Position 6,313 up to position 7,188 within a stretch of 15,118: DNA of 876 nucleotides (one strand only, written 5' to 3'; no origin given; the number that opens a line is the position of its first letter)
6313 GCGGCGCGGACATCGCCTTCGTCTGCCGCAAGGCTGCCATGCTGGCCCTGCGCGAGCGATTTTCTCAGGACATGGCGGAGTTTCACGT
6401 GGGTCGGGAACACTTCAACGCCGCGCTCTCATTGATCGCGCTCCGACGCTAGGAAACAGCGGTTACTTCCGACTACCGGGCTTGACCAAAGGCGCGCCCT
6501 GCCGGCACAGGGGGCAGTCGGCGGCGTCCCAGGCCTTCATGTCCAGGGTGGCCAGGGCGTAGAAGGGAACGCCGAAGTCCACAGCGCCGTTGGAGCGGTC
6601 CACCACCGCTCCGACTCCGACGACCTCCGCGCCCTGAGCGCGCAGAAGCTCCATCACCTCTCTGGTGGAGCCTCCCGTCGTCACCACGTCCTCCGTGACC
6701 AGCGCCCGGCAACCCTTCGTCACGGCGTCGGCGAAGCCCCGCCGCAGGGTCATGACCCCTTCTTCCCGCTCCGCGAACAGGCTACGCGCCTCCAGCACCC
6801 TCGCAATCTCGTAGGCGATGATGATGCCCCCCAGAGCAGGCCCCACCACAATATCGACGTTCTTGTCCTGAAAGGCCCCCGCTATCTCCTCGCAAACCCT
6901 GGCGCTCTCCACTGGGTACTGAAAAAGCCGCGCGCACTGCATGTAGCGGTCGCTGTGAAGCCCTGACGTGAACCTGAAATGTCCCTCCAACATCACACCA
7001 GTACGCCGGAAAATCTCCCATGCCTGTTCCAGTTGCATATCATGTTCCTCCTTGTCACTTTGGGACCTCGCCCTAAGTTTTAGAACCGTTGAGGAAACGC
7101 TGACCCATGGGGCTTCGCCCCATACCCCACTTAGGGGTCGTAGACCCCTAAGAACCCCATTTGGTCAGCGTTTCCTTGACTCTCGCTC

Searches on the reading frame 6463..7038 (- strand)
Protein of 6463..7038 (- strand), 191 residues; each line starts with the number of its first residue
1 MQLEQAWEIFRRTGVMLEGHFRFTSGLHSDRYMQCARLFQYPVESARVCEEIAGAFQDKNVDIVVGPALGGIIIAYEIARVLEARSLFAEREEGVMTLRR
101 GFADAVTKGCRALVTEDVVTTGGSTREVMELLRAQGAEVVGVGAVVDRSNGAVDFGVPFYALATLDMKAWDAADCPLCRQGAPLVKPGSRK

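Call 5: search_protein_families(library=pfam, proteins=[window:6463-7038:-])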
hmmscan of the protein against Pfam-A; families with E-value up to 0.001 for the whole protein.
window:6463-7038:- (191 aa): 1 family
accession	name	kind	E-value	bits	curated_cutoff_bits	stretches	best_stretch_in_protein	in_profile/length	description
PF00156.33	Pribosyltran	-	8.1e-12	45.2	26.3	1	56-152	23-130/158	Phosphoribosyl transferase domain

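Call 8: find_encoding_contigs(protein=window:6463-7038:-, flank=10000, max_places=10)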
Protein window:6463-7038:- (191 aa): no gene with exactly this product is on record in the collection.

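Call 15: find_homologous_proteins(query=window:6463-7038:-, max_evalue=1e-20)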
Query window:6463-7038:- (191 aa): 7988 proteins with E <= 1e-20 among 8000 candidates; the best 120 are listed.
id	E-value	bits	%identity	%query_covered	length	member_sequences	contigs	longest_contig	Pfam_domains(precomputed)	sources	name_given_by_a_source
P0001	1.5e-112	392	92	100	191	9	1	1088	PF00156.34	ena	-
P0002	2.4e-87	309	72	100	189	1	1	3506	PF00156.34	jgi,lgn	jgi:orotate phosphoribosyltransferase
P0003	3.1e-87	309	74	100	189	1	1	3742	PF00156.34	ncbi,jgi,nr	ncbi:MAG: orotate phosphoribosyltransferase [Synergistaceae bacterium]|jgi:orotate phosphoribosyltra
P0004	3.1e-86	306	73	100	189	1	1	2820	PF00156.34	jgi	jgi:orotate phosphoribosyltransferase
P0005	7.7e-86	304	70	100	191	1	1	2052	PF00156.34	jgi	jgi:orotate phosphoribosyltransferase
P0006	4.9e-85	302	72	100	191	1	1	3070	PF00156.34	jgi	jgi:orotate phosphoribosyltransferase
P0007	1.4e-84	300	70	100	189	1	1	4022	PF00156.34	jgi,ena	-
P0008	2.3e-84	300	71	100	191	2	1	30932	PF00156.34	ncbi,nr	ncbi:MAG: orotate phosphoribosyltransferase [Synergistaceae bacterium]|nr:orotate phosphoribosyltran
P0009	2.5e-84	300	70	100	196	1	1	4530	PF00156.34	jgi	jgi:orotate phosphoribosyltransferase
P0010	2.9e-84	299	69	100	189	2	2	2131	PF00156.34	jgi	-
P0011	3.7e-84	299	69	100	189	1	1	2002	PF00156.34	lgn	-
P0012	4.8e-84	299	71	100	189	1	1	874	PF00156.34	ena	-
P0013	1.5e-83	297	68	100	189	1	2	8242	PF00156.34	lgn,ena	-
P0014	1.6e-83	297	68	100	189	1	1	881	PF00156.34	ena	-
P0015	4.2e-83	296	68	99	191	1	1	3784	PF00156.34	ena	-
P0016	4.3e-83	296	69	100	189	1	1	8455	PF00156.34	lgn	-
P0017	4.7e-83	295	70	99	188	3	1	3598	PF00156.34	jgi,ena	-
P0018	6.9e-83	295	68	99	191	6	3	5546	PF00156.34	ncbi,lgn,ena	-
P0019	1.3e-82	294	71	100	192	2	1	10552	PF00156.34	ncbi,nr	ncbi:MAG: orotate phosphoribosyltransferase [Synergistaceae bacterium]|nr:orotate phosphoribosyltran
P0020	1.4e-82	294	68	100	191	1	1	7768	PF00156.34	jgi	jgi:orotate phosphoribosyltransferase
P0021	1.9e-82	293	69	100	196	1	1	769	PF00156.34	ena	-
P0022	2.9e-82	293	68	100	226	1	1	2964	PF00156.34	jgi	jgi:orotate phosphoribosyltransferase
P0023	4.4e-82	292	68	100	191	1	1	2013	PF00156.34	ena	-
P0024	1.5e-81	291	68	99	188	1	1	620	PF00156.34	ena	-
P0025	2.3e-81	290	68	100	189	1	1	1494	PF00156.34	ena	-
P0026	4.6e-81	289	67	100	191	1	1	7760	PF00156.34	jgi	jgi:orotate phosphoribosyltransferase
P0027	1.0e-80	288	67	100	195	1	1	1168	PF00156.34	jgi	-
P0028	1.5e-80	287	66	100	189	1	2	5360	PF00156.34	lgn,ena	-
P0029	3.7e-80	286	67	100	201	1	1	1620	PF00156.34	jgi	jgi:orotate phosphoribosyltransferase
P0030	6.7e-80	285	66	100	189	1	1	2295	PF00156.34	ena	-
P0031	7.1e-80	285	66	100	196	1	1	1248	PF00156.34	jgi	jgi:orotate phosphoribosyltransferase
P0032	2.4e-79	283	66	100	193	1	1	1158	PF00156.34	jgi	jgi:orotate phosphoribosyltransferase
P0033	7.4e-79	282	69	96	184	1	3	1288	PF00156.34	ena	-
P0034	9.0e-79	281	68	100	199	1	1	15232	PF00156.34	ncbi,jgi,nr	ncbi:MAG: orotate phosphoribosyltransferase [Synergistaceae bacterium]|jgi:orotate phosphoribosyltra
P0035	2.5e-78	280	67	100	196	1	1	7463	PF00156.34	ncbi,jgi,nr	ncbi:MAG: orotate phosphoribosyltransferase [Synergistaceae bacterium]|jgi:orotate phosphoribosyltra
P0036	4.7e-78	279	68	99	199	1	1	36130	PF00156.34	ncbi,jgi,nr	ncbi:MAG: orotate phosphoribosyltransferase [Synergistaceae bacterium]|jgi:orotate phosphoribosyltra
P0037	5.1e-78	279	68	100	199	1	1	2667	PF00156.34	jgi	jgi:orotate phosphoribosyltransferase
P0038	6.7e-78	279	66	100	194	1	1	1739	PF00156.34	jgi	jgi:orotate phosphoribosyltransferase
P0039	3.3e-77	276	65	100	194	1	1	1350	PF00156.34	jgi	jgi:orotate phosphoribosyltransferase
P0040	7.2e-77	275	64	100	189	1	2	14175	PF00156.34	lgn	-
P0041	1.3e-76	274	64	100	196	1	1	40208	PF00156.34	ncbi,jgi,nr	ncbi:MAG: orotate phosphoribosyltransferase [Synergistaceae bacterium]|jgi:orotate phosphoribosyltra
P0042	1.3e-76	274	65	100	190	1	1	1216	PF00156.34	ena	-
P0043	1.4e-76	274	67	100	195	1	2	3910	PF00156.34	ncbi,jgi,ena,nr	ncbi:MAG: orotate phosphoribosyltransferase [Clostridiales bacterium]|nr:orotate phosphoribosyltrans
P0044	1.6e-76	274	69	92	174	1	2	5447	PF00156.34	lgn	-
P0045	7.3e-76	272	65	96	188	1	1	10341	PF00156.34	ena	-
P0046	1.4e-75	271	64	100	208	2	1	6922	PF00156.34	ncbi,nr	ncbi:MAG: orotate phosphoribosyltransferase [Synergistaceae bacterium]|nr:orotate phosphoribosyltran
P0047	1.9e-75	271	65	100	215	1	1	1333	PF00156.34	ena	-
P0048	1.9e-75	271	69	92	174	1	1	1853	PF00156.34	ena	-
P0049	8.2e-75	269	64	100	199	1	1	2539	PF00156.34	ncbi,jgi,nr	ncbi:MAG: orotate phosphoribosyltransferase [Synergistaceae bacterium]|jgi:orotate phosphoribosyltra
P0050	1.2e-74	268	65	99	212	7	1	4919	PF00156.34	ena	-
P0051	1.4e-74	268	67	92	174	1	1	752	PF00156.34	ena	-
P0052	3.6e-74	266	65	100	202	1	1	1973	PF00156.34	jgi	jgi:orotate phosphoribosyltransferase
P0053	5.1e-74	266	64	100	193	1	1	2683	PF00156.34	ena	-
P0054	8.0e-74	265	63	100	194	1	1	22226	PF00156.34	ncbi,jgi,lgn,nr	ncbi:MAG: orotate phosphoribosyltransferase [Synergistaceae bacterium]|jgi:orotate phosphoribosyltra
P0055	8.3e-74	265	66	100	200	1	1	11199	PF00156.34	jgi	jgi:orotate phosphoribosyltransferase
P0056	9.5e-74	265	64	100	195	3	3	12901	PF00156.34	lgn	-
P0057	9.7e-74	265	68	92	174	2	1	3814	PF00156.34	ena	-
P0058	1.2e-73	265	64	98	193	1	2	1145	PF00156.34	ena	-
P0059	1.7e-73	264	64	98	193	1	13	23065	PF00156.34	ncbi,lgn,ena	-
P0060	1.8e-73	264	64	98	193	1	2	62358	PF00156.34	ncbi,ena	-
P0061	2.3e-73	264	64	98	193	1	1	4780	PF00156.34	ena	-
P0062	4.1e-73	263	63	96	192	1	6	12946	PF00156.34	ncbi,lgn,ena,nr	ncbi:MAG: orotate phosphoribosyltransferase [Fretibacterium sp.]|nr:orotate phosphoribosyltransferas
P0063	4.3e-73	263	66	98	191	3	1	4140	PF00156.34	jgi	jgi:orotate phosphoribosyltransferase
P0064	7.7e-73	262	62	98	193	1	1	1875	PF00156.34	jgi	jgi:orotate phosphoribosyltransferase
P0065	1.5e-72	261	63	99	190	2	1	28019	PF00156.34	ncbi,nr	ncbi:MAG: orotate phosphoribosyltransferase [Synergistaceae bacterium]|nr:orotate phosphoribosyltran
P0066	2.3e-72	261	61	98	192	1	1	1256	PF00156.34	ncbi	-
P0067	2.3e-72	261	63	98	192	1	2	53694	PF00156.34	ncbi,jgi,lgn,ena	jgi:orotate phosphoribosyltransferase, Thermus family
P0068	3.9e-72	260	62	98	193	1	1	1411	PF00156.34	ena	-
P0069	6.2e-72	259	60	98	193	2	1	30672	PF00156.34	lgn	-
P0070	9.3e-72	259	63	98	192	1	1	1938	PF00156.34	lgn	-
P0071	1.4e-71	258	64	96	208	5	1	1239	PF00156.34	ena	-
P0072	2.1e-71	257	63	100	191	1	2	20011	PF00156.34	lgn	-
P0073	2.3e-71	257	63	99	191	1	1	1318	PF00156.34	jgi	jgi:orotate phosphoribosyltransferase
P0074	2.6e-71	257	61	98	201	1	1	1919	PF00156.34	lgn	-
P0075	3.7e-71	257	60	100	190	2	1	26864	PF00156.34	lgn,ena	-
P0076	4.0e-71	257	63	100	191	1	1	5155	PF00156.34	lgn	-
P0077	5.0e-71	256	62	100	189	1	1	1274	PF00156.34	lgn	-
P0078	5.3e-71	256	62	98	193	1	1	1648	PF00156.34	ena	-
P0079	7.0e-71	256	59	98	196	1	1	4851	PF00156.34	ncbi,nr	ncbi:orotate phosphoribosyltransferase, partial [Synergistaceae bacterium OttesenSCG-928-I11]|nr:oro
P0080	8.5e-71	255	63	100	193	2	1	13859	PF00156.34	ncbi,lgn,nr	ncbi:orotate phosphoribosyltransferase [Synergistales bacterium]|nr:orotate phosphoribosyltransferas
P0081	8.8e-71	255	61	99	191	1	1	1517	PF00156.34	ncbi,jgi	jgi:orotate phosphoribosyltransferase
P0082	9.1e-71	255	61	98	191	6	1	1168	PF00156.34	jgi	jgi:orotate phosphoribosyltransferase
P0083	1.2e-70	255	61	100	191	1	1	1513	PF00156.34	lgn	-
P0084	1.5e-70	255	64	96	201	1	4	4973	PF00156.34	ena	-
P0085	1.9e-70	254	62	100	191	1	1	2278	PF00156.34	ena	-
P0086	2.5e-70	254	61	100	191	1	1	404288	PF00156.34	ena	-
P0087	2.9e-70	254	62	99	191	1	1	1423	PF00156.34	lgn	-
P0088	3.0e-70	254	62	97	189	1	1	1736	PF00156.34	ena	-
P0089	3.2e-70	254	62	98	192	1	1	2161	PF00156.34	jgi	-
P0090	3.2e-70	254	63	99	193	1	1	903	PF00156.34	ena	-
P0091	3.9e-70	253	61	100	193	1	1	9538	PF00156.34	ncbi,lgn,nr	ncbi:orotate phosphoribosyltransferase [Synergistales bacterium]|nr:orotate phosphoribosyltransferas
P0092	3.9e-70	253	61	100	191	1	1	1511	PF00156.34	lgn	-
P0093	4.2e-70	253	60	100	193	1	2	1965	PF00156.34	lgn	-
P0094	4.9e-70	253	61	100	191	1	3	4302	PF00156.34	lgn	-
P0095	4.9e-70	253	62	98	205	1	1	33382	PF00156.34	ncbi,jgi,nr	ncbi:MAG: orotate phosphoribosyltransferase [Synergistaceae bacterium]|jgi:orotate phosphoribosyltra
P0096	5.2e-70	253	62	100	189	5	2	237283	PF00156.34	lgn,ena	-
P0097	6.0e-70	253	61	99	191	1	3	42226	PF00156.34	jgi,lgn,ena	-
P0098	6.1e-70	253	59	99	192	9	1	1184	PF00156.34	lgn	-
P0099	6.1e-70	253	61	99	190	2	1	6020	PF00156.34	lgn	-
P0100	6.8e-70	253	60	100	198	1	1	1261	PF00156.34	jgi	jgi:orotate phosphoribosyltransferase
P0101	7.0e-70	252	61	96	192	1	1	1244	PF00156.34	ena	-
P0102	7.1e-70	252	61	98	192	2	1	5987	PF00156.34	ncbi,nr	ncbi:MAG: orotate phosphoribosyltransferase [Synergistaceae bacterium]|nr:orotate phosphoribosyltran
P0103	8.2e-70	252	63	97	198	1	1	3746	PF00156.34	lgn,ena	-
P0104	8.2e-70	252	61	99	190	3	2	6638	PF00156.34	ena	-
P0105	8.5e-70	252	62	100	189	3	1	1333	PF00156.34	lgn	-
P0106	9.3e-70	252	61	96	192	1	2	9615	PF00156.34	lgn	-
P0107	1.0e-69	252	61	99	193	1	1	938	PF00156.34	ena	-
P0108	1.2e-69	252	61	99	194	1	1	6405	PF00156.34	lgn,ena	-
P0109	1.2e-69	252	61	98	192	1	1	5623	PF00156.34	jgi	jgi:orotate phosphoribosyltransferase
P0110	1.3e-69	252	63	98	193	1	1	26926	PF00156.34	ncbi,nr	ncbi:MAG: orotate phosphoribosyltransferase [Fretibacterium sp.]|nr:orotate phosphoribosyltransferas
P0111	1.4e-69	252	60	98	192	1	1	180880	PF00156.34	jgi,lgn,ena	-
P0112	1.4e-69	251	61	99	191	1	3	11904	PF00156.34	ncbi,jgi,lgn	ncbi:MAG: orotate phosphoribosyltransferase [Christensenellales bacterium]|jgi:orotate phosphoribosy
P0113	1.5e-69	251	61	100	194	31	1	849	PF00156.34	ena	-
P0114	1.6e-69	251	59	100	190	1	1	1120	PF00156.34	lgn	-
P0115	1.6e-69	251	62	99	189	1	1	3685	PF00156.34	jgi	jgi:orotate phosphoribosyltransferase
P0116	1.7e-69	251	62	100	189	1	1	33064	PF00156.34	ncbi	-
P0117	2.2e-69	251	61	99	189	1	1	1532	PF00156.34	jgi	jgi:orotate phosphoribosyltransferase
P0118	2.4e-69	251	60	98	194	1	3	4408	PF00156.34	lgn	-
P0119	2.5e-69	251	62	100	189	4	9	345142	PF00156.34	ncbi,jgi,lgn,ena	jgi:orotate phosphoribosyltransferase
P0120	2.8e-69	251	62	99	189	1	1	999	PF00156.34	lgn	-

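Call 16: find_encoding_contigs(protein=P0001, flank=10000, max_places=10)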
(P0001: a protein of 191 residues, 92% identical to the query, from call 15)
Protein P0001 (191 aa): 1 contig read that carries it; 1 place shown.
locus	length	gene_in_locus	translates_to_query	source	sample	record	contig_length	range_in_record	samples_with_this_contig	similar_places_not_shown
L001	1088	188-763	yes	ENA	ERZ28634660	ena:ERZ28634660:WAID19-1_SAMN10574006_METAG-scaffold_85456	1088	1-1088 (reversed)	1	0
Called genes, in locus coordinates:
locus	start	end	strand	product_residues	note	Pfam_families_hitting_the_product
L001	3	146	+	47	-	?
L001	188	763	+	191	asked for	PF00156:Pribosyltran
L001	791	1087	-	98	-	?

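Call 17: find_encoding_contigs(protein=P0008, flank=10000, max_places=4)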
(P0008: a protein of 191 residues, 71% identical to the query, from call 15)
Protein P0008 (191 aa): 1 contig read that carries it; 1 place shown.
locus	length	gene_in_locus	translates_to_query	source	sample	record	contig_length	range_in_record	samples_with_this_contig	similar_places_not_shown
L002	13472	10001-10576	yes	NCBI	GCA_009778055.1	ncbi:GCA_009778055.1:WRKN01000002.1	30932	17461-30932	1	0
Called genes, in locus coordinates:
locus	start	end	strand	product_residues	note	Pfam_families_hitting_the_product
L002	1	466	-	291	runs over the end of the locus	PF00535:Glycos_transf_2, PF10111:Glyco_tranf_2_2 (faint), PF13641:Glyco_tranf_2_3 (weak)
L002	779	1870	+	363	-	PF01264:Chorismate_synt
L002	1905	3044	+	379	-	PF01817:CM_2, PF00800:PDT, PF01842:ACT (weak)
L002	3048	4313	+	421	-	PF08501:Shikimate_dh_N, PF01202:SKI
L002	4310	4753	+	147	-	PF01220:DHquinase_II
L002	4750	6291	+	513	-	PF03853:YjeF_N, PF01256:Carb_kinase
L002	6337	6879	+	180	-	PF00156:Pribosyltran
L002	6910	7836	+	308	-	PF02729:OTCace_N, PF00185:OTCace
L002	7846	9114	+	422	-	PF01979:Amidohydro_1, PF12890:DHOase, PF07969:Amidohydro_3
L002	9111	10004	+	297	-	PF00215:OMPdecase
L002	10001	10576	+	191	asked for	PF00156:Pribosyltran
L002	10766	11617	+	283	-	-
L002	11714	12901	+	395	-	PF00162:PGK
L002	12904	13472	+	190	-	PF00121:TIM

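Call 18: find_encoding_contigs(protein=P0003, flank=10000, max_places=4)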
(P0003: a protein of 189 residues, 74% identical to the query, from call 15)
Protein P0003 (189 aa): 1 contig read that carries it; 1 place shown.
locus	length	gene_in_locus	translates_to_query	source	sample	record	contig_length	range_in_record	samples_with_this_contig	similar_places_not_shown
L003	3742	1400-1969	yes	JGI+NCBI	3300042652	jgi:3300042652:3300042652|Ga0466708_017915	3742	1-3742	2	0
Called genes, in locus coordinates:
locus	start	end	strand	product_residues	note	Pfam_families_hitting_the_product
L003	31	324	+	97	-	PF01979:Amidohydro_1 (weak), PF07969:Amidohydro_3 (weak)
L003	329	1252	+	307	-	PF00215:OMPdecase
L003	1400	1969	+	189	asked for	PF00156:Pribosyltran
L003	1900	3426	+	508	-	PF00860:Xan_ur_permease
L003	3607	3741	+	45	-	?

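Call 45: find_encoding_contigs(protein=P0002, flank=3000, max_places=3)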
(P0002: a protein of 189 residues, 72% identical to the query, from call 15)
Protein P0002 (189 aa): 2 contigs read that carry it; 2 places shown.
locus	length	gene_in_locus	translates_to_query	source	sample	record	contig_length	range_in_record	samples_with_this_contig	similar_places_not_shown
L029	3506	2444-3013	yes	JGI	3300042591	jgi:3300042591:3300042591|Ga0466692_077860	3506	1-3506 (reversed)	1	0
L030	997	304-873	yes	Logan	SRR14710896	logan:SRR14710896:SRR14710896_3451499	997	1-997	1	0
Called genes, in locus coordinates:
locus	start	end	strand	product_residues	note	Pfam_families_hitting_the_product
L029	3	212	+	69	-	?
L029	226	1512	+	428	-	PF01979:Amidohydro_1, PF12890:DHOase, PF07969:Amidohydro_3 (weak)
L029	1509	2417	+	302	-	PF00215:OMPdecase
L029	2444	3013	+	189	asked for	PF00156:Pribosyltran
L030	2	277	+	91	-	?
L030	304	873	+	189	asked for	PF00156:Pribosyltran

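Call 46: find_encoding_contigs(protein=P0004, flank=3000, max_places=3)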
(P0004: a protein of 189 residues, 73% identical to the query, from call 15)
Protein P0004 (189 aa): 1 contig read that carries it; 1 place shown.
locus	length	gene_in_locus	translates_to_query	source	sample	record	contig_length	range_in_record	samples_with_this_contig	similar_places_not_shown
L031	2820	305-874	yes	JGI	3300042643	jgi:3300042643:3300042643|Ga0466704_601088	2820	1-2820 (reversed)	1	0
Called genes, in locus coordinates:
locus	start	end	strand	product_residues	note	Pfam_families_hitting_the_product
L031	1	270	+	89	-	?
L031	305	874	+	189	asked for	PF00156:Pribosyltran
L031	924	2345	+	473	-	PF00860:Xan_ur_permease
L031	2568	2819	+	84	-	?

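Call 47: find_encoding_contigs(protein=P0006, flank=3000, max_places=3)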
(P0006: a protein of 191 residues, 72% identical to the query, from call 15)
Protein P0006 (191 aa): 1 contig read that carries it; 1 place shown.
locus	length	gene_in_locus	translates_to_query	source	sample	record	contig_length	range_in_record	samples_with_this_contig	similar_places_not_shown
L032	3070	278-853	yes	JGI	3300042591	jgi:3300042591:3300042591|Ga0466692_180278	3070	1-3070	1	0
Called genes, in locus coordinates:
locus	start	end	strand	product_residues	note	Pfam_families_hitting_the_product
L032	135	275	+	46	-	-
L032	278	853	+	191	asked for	PF00156:Pribosyltran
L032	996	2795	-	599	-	PF00395:SLH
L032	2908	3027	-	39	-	-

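Call 48: find_encoding_contigs(protein=P0019, flank=5000, max_places=3)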
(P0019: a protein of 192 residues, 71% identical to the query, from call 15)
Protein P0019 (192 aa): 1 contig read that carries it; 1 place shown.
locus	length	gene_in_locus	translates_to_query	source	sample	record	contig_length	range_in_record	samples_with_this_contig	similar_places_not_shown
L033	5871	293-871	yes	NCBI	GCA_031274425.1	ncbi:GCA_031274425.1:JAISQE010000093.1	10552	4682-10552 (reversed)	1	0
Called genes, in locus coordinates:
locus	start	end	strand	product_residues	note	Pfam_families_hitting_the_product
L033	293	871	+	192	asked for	PF00156:Pribosyltran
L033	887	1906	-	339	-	-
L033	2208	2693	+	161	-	-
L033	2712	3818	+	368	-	PF07963:N_methyl (faint)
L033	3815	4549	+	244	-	-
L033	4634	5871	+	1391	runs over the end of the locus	PF05567:T4P_PilY1 (faint)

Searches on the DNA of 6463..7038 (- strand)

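Call 85: search_rna_families(source=L003, start=1230, end=1400, threshold=evalue, max_evalue=10)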
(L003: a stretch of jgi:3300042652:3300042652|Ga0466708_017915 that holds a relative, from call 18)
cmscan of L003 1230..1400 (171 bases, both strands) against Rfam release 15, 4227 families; matches with E-value up to 10: 5.
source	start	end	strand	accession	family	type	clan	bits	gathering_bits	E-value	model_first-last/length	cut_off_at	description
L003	1345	1394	+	RF00530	snoMe28S-Cm2645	Gene; snRNA; snoRNA; CD-box;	CL00069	14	48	3.2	1-75/75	no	Small nucleolar RNA Me28S-Cm2645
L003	1295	1344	+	RF02292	TtnuCD16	Gene; snRNA; snoRNA; CD-box;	-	10.9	75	6.1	1-58/58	no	Tetrahymena snoRNA TtnuCD16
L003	1331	1362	+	RF01727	SAM-SAH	Cis-reg; riboswitch;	-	10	40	5.8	1-49/49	no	SAM/SAH riboswitch aptamer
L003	1261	1309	+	RF04178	BTnc005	Gene; sRNA;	-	9.6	174.8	5.2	149-200/205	no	Bacteroides sRNA BTnc005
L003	1311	1329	-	RF01792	eiav_FSE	Cis-reg; frameshift_element;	-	9.4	40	6.6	1-35/35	no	ribosomal frameshift site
